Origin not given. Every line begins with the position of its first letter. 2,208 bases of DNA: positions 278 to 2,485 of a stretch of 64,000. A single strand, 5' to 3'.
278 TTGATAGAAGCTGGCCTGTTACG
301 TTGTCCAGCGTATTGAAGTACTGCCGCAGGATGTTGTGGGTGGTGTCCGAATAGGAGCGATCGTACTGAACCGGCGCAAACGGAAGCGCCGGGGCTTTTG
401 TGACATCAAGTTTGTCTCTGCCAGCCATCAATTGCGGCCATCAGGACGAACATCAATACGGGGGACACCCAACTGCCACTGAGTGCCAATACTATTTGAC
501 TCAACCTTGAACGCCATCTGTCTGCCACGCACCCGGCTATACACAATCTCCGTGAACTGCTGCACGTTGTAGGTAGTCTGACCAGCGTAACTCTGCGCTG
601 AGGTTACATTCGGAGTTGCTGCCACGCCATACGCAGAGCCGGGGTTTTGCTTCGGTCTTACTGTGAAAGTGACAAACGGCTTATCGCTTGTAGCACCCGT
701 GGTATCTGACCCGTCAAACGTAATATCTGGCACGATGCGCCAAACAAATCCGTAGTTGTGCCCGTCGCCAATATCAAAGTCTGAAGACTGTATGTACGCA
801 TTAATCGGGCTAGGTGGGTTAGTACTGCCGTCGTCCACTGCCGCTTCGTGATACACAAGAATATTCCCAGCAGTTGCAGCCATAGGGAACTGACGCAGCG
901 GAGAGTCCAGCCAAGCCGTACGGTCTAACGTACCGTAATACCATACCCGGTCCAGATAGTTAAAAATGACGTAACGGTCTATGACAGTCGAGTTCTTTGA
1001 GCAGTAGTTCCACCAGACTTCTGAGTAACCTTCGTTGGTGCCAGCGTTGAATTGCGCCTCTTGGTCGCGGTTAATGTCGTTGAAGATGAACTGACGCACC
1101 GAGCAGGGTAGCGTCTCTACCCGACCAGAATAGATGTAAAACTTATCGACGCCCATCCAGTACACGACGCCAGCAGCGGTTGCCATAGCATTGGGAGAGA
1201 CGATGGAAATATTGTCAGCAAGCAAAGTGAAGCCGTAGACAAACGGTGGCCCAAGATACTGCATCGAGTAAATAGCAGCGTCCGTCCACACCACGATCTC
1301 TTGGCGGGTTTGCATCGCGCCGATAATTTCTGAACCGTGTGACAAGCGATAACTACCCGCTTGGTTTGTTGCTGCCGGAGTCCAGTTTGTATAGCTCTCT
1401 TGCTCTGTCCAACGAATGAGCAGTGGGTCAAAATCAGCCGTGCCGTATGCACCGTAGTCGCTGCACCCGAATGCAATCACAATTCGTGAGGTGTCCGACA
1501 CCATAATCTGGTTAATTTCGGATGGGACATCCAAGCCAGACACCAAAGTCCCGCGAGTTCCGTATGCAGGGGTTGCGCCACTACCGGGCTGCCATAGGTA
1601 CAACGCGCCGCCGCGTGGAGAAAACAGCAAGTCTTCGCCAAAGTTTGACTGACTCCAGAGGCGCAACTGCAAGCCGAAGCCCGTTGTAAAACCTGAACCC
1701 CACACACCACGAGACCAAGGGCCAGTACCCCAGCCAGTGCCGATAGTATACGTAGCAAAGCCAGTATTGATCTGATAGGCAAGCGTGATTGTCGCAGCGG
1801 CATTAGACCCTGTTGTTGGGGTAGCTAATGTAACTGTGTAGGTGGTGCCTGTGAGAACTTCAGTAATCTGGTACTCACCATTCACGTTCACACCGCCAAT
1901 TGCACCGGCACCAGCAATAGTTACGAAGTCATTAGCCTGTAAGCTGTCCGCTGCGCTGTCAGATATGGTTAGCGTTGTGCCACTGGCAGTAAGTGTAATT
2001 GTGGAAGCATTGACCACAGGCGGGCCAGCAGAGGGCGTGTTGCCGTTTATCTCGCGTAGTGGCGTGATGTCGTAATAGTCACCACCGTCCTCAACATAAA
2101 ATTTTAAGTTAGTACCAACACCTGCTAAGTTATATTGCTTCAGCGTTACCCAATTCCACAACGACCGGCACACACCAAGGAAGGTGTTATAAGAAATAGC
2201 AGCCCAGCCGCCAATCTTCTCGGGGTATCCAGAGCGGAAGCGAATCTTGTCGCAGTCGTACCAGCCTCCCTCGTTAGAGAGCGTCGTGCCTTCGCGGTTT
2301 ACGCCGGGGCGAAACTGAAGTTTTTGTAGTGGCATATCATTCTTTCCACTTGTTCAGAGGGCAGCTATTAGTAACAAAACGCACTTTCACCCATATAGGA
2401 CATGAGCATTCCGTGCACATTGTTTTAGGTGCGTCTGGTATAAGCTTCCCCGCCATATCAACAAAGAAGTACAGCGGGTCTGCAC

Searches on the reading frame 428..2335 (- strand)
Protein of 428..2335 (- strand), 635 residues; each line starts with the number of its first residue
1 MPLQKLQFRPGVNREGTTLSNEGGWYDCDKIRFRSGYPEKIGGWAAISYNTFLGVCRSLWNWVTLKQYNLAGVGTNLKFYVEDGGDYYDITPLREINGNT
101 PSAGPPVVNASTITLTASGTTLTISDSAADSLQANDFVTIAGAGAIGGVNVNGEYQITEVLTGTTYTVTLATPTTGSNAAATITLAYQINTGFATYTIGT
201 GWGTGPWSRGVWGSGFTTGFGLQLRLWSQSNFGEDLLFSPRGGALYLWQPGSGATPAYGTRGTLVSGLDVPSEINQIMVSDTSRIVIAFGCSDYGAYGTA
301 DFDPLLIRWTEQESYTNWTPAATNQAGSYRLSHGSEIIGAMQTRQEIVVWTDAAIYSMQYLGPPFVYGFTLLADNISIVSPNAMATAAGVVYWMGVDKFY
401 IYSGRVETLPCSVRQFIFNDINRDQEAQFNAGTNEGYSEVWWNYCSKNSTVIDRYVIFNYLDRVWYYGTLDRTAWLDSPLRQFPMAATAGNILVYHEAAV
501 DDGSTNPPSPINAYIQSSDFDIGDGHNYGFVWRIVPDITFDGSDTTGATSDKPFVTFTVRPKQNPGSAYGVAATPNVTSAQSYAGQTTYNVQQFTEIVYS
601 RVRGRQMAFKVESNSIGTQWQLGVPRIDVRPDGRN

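Call 67: search_protein_families(library=phrogs, proteins=[window:428-2335:-], max_evalue=0.001)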
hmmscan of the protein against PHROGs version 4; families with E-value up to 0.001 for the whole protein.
window:428-2335:- (635 aa): 1 family
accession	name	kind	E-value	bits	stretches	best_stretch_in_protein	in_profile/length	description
phrog_3287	-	head and packaging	3.7e-62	211.9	1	3-634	5-523/524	virion structural protein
